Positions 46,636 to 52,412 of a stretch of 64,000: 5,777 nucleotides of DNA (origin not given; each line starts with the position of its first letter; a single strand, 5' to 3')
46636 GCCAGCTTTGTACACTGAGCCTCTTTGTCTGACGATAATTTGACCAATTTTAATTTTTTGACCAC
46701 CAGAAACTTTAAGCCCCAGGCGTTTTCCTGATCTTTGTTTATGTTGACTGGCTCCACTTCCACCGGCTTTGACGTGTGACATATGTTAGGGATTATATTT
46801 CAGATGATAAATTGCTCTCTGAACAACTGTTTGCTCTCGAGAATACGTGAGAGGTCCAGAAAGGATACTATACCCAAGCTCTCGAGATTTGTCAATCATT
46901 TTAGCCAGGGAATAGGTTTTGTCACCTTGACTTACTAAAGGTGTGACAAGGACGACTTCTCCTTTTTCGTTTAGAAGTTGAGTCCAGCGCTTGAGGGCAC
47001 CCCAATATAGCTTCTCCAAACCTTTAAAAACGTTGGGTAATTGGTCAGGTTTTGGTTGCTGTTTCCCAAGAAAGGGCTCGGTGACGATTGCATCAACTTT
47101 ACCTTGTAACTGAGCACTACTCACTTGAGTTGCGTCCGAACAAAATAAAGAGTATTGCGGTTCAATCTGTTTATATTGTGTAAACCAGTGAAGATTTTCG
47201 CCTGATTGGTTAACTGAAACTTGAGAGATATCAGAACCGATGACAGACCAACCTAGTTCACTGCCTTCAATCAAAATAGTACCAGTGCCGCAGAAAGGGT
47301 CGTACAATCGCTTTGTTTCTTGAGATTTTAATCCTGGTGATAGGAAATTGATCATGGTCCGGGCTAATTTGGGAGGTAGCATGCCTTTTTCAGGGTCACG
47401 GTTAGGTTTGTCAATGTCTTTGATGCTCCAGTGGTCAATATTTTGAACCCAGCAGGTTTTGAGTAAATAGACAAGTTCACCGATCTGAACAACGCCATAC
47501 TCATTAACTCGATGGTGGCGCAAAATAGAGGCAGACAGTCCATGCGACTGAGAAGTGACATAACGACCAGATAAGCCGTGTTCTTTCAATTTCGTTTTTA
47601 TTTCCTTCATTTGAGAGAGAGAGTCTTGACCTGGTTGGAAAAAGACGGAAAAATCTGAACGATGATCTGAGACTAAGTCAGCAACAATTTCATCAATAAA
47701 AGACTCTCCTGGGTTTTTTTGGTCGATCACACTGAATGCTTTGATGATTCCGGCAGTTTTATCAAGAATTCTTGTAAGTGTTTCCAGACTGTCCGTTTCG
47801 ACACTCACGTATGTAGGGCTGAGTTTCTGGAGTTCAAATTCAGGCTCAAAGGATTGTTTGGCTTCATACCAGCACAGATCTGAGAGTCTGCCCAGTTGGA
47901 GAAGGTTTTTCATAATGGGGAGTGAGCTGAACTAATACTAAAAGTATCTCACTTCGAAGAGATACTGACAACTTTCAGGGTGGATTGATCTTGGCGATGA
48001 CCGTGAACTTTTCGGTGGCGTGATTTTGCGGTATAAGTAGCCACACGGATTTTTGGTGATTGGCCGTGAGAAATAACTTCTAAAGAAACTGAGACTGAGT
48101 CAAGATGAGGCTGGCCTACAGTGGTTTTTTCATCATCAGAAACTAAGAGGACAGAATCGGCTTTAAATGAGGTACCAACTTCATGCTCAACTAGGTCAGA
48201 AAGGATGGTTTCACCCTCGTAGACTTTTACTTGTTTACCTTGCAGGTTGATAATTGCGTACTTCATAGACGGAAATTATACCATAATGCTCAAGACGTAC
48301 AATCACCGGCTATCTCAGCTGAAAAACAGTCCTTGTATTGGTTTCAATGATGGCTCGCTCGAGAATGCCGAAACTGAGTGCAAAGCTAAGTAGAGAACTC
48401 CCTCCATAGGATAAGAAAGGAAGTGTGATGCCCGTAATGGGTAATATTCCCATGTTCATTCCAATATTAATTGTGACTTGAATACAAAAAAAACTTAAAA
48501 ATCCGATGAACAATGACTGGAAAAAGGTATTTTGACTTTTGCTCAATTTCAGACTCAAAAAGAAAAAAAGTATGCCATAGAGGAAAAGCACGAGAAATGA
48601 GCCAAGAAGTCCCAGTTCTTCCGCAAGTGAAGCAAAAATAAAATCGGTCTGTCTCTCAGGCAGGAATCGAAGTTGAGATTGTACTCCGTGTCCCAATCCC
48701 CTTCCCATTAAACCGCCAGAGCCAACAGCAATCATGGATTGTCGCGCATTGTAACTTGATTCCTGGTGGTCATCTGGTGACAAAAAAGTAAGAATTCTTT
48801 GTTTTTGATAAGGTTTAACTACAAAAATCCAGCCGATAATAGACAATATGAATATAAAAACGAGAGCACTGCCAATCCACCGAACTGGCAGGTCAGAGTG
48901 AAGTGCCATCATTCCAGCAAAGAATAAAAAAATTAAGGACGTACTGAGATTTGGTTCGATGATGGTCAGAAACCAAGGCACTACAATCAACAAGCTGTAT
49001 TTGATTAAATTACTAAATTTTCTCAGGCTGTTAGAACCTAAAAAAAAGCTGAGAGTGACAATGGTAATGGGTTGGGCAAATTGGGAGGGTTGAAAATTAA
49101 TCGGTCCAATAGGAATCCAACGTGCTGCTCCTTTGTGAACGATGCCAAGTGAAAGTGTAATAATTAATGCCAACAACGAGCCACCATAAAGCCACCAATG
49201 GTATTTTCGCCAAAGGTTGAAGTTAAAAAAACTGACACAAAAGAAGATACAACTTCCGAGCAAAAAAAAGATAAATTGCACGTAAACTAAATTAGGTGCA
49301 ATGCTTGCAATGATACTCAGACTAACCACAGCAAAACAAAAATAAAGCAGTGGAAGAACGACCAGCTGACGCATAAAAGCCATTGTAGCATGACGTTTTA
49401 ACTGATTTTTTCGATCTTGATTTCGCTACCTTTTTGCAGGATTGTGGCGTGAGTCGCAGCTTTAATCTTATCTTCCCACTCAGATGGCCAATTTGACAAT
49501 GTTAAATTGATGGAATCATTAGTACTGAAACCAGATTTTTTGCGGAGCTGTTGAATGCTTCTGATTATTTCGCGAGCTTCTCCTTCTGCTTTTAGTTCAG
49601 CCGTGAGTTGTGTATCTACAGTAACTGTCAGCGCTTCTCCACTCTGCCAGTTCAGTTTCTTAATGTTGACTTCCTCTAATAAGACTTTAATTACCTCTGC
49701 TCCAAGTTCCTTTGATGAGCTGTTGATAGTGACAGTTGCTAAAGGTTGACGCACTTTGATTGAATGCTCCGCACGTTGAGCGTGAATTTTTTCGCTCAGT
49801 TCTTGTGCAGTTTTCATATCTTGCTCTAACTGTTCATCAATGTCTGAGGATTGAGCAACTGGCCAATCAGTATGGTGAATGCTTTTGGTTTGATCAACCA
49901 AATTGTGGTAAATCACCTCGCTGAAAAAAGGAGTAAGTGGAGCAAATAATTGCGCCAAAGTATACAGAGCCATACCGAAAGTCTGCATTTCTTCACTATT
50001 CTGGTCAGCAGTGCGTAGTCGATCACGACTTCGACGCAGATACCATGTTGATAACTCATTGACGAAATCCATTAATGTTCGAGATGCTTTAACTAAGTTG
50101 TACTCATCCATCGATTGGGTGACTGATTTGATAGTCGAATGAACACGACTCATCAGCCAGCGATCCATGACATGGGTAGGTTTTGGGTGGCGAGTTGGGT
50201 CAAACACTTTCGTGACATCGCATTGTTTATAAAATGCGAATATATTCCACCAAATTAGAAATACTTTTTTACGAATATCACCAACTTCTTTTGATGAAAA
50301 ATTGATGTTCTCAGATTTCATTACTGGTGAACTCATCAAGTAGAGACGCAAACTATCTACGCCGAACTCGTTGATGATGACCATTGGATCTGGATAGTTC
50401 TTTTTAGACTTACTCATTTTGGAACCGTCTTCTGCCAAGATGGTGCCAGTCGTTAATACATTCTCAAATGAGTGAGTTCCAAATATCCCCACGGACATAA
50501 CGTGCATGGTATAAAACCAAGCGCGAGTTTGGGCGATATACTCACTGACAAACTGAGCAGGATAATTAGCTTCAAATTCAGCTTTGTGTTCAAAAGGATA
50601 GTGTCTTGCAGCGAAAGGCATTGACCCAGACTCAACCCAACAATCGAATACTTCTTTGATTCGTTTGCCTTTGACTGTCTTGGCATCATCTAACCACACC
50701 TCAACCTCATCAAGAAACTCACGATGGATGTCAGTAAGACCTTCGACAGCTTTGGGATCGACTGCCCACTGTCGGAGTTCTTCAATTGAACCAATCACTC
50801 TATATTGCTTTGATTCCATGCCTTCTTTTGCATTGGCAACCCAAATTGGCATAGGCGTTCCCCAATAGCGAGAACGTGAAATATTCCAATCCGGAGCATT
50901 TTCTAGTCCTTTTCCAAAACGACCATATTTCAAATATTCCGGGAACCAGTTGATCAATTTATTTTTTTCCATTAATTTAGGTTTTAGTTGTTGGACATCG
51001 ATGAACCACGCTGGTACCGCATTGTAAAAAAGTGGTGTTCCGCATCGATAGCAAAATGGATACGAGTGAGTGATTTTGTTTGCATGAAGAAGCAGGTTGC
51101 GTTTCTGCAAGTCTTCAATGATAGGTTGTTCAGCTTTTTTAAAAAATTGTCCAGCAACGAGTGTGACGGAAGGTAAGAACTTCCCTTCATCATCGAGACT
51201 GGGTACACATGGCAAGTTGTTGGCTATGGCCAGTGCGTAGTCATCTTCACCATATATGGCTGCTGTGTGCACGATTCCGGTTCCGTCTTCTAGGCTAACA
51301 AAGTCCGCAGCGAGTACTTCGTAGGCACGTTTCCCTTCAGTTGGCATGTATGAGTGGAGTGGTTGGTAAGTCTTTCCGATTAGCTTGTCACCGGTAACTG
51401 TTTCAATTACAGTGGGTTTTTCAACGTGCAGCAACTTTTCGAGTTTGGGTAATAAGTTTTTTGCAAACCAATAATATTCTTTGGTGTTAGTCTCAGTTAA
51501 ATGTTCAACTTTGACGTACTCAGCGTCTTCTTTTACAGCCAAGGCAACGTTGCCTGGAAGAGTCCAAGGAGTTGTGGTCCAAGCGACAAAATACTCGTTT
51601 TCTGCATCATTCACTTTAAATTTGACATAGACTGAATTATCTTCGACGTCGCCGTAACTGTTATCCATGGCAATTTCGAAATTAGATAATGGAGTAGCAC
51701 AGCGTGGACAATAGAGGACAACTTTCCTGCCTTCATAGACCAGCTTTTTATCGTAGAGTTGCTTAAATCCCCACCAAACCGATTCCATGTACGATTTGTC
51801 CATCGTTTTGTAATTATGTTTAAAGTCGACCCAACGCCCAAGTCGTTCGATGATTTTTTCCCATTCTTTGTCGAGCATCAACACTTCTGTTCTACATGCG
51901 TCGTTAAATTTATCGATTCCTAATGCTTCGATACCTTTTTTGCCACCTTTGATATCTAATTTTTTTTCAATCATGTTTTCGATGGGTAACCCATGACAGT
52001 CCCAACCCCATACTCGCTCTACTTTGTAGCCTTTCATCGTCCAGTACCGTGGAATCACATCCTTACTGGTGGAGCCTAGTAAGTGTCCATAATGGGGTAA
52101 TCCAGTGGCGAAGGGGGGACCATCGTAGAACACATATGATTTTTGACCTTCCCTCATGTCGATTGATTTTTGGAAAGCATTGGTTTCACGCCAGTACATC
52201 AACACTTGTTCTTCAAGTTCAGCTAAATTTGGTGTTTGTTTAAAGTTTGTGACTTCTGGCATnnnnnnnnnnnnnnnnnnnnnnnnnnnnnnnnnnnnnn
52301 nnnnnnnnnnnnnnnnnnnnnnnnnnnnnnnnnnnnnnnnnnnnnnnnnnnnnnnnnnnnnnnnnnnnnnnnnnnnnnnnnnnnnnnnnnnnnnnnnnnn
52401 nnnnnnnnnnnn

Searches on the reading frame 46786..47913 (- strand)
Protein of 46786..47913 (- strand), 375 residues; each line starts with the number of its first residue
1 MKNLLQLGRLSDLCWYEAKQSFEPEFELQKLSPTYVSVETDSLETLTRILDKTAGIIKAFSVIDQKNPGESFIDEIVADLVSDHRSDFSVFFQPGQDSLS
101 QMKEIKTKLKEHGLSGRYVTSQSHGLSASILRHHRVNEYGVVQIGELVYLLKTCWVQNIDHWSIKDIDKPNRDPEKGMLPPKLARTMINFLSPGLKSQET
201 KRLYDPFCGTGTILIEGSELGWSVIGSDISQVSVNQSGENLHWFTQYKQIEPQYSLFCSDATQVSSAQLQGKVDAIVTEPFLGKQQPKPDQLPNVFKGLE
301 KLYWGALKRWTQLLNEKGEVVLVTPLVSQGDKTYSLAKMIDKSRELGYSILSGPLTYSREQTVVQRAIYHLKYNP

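Call 48: search_protein_families(library=ncbifam, proteins=[window:46786-47913:-], max_evalue=0.00001)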
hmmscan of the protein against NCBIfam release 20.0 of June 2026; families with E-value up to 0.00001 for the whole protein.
window:46786-47913:- (375 aa): 2 families
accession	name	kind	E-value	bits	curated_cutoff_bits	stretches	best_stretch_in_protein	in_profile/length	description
TIGR01177.1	TIGR01177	hypoth_equivalog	1.3e-19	70.7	316.55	1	177-325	164-295/330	TIGR01177 family methyltransferase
NF040721.1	Trm14_Arch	equivalog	6.7e-06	25.5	280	0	180-218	176-210/370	tRNA (guanine(6)-N2)-methyltransferase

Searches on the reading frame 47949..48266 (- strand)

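Call 48: search_protein_families(library=ncbifam, proteins=[window:47949-48266:-], max_evalue=0.00001)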
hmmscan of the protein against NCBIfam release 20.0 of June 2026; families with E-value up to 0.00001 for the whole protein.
window:47949-48266:- (105 aa): 3 families
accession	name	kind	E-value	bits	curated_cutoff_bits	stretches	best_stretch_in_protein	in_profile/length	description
TIGR00061.1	L21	equivalog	3.3e-23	82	43.7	1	3-102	1-100/101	50S ribosomal protein L21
NF008916.0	PRK12278.1-4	equivalog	3.3e-15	56.5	193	1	3-103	2-102/223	50S ribosomal protein L21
NF008915.0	PRK12278.1-1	equivalog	9e-09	35.6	281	1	3-102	2-101/216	50S ribosomal protein L21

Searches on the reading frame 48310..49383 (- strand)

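Call 48: search_protein_families(library=ncbifam, proteins=[window:48310-49383:-], max_evalue=0.00001)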
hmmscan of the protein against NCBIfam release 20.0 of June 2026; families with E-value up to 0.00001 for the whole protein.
window:48310-49383:- (357 aa): 6 families
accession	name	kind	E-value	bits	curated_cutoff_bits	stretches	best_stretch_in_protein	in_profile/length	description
TIGR02210.1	rodA_shape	equivalog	9.4e-93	311.2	336.7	1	11-343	5-351/357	rod shape-determining protein RodA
TIGR02614.1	ftsW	equivalog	1.6e-76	257.7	337.5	1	18-344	18-353/357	putative lipid II flippase FtsW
NF008060.0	PRK10794.1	equivalog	3.5e-56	190.7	590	1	25-341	38-356/370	peptidoglycan glycosyltransferase MrdB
TIGR02615.1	spoVE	exception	6.5e-51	173.9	448.8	1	36-341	41-349/354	stage V sporulation protein E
NF037961.1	RodA_shape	subfamily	1.2e-44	153.3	150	2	184-337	237-400/415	rod shape-determining protein RodA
NF008042.0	PRK10774.1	equivalog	9.8e-40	136.8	493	1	38-349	78-393/405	cell division protein FtsW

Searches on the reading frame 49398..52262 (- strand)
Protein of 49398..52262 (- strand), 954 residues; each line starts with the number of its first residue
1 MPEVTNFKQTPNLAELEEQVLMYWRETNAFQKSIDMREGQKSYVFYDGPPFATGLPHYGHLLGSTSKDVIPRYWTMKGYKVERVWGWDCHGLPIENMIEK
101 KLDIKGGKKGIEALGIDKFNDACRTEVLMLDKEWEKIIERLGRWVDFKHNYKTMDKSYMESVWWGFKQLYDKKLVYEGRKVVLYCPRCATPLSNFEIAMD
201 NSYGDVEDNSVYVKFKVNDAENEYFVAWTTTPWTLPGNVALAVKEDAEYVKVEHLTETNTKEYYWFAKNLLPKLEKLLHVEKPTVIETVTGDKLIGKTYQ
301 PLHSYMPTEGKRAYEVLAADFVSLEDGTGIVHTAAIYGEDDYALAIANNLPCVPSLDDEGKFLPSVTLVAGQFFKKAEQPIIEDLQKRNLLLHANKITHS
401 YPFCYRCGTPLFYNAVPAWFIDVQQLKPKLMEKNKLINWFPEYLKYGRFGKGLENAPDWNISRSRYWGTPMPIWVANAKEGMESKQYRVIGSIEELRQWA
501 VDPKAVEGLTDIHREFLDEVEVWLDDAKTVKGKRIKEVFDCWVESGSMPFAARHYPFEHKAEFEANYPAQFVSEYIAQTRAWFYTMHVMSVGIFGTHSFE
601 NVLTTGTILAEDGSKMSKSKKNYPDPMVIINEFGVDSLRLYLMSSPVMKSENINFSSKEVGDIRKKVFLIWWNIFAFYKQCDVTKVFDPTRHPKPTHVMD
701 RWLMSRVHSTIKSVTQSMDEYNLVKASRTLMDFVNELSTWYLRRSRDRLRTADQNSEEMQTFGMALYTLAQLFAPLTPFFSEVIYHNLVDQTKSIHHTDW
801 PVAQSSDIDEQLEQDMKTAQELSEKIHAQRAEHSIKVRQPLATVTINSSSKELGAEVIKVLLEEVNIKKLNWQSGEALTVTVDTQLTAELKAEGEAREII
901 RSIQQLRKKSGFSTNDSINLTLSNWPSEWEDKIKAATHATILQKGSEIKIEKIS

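Call 10: find_related_loci(query=window:49398-52262:-, collection=genome_contigs, flank=3000)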
Query window:49398-52262:- (954 aa) in genome_contigs; peptide patterns used: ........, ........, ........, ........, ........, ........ (x = any residue, [..] = any of these).
98 stretches matched a pattern; 80 encode a relative of the query (tblastn E <= 1e-3); 80 distinct loci.
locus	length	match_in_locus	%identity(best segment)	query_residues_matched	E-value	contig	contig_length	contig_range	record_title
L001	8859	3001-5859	78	1-952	0e+0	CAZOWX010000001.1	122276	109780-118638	MAG TPA_asm: uncultured Pseudomonadales bacterium isolate SRP286056_co2_574 genome assembly, contig: NODE_123_length_122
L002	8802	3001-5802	65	1-952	0e+0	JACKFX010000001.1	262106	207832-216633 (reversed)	MAG: Pseudomonadales bacterium isolate HK-STAS-PATE-16 HK-STAS-PATE-16_1, whole genome shotgun sequence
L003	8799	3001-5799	63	1-950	0e+0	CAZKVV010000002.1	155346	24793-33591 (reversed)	MAG TPA_asm: uncultured Pseudomonadales bacterium isolate SRP286056_co2_531 genome assembly, contig: NODE_73_length_1553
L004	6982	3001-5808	62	1-950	0e+0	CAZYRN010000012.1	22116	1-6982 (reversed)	MAG TPA_asm: uncultured Pseudomonadales bacterium isolate SRP144015_co1_64 genome assembly, contig: NODE_1176_length_221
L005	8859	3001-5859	61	10-952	0e+0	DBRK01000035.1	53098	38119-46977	MAG TPA_asm: Patescibacteria group bacterium UBA1370 UBA1370_contig_10543, whole genome shotgun sequence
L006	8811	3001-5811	61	2-941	0e+0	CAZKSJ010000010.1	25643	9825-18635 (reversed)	MAG TPA_asm: uncultured Pseudomonadales bacterium isolate SRP239243_co2_85 genome assembly, contig: NODE_2943_length_256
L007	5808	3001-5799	63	1-950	0e+0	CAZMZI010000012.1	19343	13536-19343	MAG TPA_asm: uncultured Pseudomonadales bacterium isolate SRP192515_co1_162 genome assembly, contig: NODE_2648_length_19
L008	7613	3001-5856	63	10-950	0e+0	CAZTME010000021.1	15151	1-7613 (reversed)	MAG TPA_asm: uncultured Pseudomonadales bacterium isolate SRP093185_co1_155 genome assembly, contig: NODE_2644_length_15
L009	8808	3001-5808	60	3-941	0e+0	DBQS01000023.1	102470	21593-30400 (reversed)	MAG TPA_asm: Patescibacteria group bacterium UBA1388 UBA1388_contig_3683, whole genome shotgun sequence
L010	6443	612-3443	60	1-950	0e+0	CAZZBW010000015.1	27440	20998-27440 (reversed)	MAG TPA_asm: uncultured Pseudomonadales bacterium isolate SRP192927_co7_727 genome assembly, contig: NODE_2909_length_27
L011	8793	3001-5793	61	1-950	0e+0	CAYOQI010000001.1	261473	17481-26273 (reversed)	MAG TPA_asm: uncultured Pseudomonadales bacterium isolate SRP286056_co1_770 genome assembly, contig: NODE_15_length_2614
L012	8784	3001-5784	61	11-941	0e+0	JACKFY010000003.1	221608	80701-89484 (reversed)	MAG: Pseudomonadales bacterium isolate HK-STAS-PATE-17 HK-STAS-PATE-17_3, whole genome shotgun sequence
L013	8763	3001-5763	59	3-953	0e+0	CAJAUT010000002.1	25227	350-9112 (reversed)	uncultured bacterium isolate Loc080925-6m_bin-0061 genome assembly, contig: bin-0061:02/34, whole genome shotgun sequenc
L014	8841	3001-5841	65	1-950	0e+0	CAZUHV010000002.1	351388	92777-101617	MAG TPA_asm: uncultured Pseudomonadales bacterium isolate binchicken_co277_32 genome assembly, contig: NODE_47_length_35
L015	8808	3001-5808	59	1-948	0e+0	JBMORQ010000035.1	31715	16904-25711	MAG: Patescibacteria group bacterium isolate Betzabe_MAG184 MAG184_35, whole genome shotgun sequence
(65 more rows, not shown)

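Call 26: find_encoding_contigs(protein=window:49398-52262:-, flank=10000, max_places=6)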
Protein window:49398-52262:- (954 aa): no gene with exactly this product is on record in the collection.

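Call 48: search_protein_families(library=ncbifam, proteins=[window:49398-52262:-], max_evalue=0.00001)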
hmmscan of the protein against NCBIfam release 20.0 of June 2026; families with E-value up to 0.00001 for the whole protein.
window:49398-52262:- (954 aa): 16 families
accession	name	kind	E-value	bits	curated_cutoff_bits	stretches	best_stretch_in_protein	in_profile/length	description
TIGR00392.1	ileS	equivalog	2.4e-258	859.7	621.4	1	7-852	2-855/861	isoleucine--tRNA ligase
NF000258.1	MupB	exception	1.3e-214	715.1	1900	1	17-873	9-849/1033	mupirocin-resistant isoleucine--tRNA ligase MupB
NF000257.1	MupA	exception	7.7e-199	662.9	1900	1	17-870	9-844/1024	mupirocin-resistant isoleucine--tRNA ligase MupA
TIGR00422.1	valS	equivalog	9.2e-124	414.3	612.1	2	312-907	252-828/863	valine--tRNA ligase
NF009687.0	PRK13208.1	equivalog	6.7e-120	401.6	738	2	314-877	253-793/801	valine--tRNA ligase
NF004349.1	PRK05729.1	equivalog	2.4e-107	360.2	704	2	311-893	245-795/860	valine--tRNA ligase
NF040702.1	ileS_w_GNAT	exception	1.3e-102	344.3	1999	2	258-851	442-1022/1100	isoleucine--tRNA ligase, N-acetyltransferase domain-containing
NF008957.0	PRK12300.1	subfamily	1.1e-64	218.8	677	2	12-333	5-313/946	leucine--tRNA ligase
NF011492.0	PRK14900.1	equivalog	1.1e-63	215.5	1783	2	306-855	256-778/1044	valine--tRNA ligase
NF000540.1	alt_ValS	exception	2e-57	194.8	900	2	368-853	336-807/827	valine--tRNA ligase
TIGR00395.1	leuS_arch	equivalog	2.6e-57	194.5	648.5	2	16-343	3-317/938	leucine--tRNA ligase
TIGR00396.1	leuS_bact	equivalog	2e-41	142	548.4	2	13-198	3-168/843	leucine--tRNA ligase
TIGR00398.1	metG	equivalog_domain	1.8e-26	93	336.35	2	570-792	286-505/530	methionine--tRNA ligase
NF001100.0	PRK00133.1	equivalog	6.3e-16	58.1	587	1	598-840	314-545/676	methionine--tRNA ligase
NF008900.0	PRK12267.1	equivalog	8.3e-16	57.6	598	1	539-905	225-591/648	methionine--tRNA ligase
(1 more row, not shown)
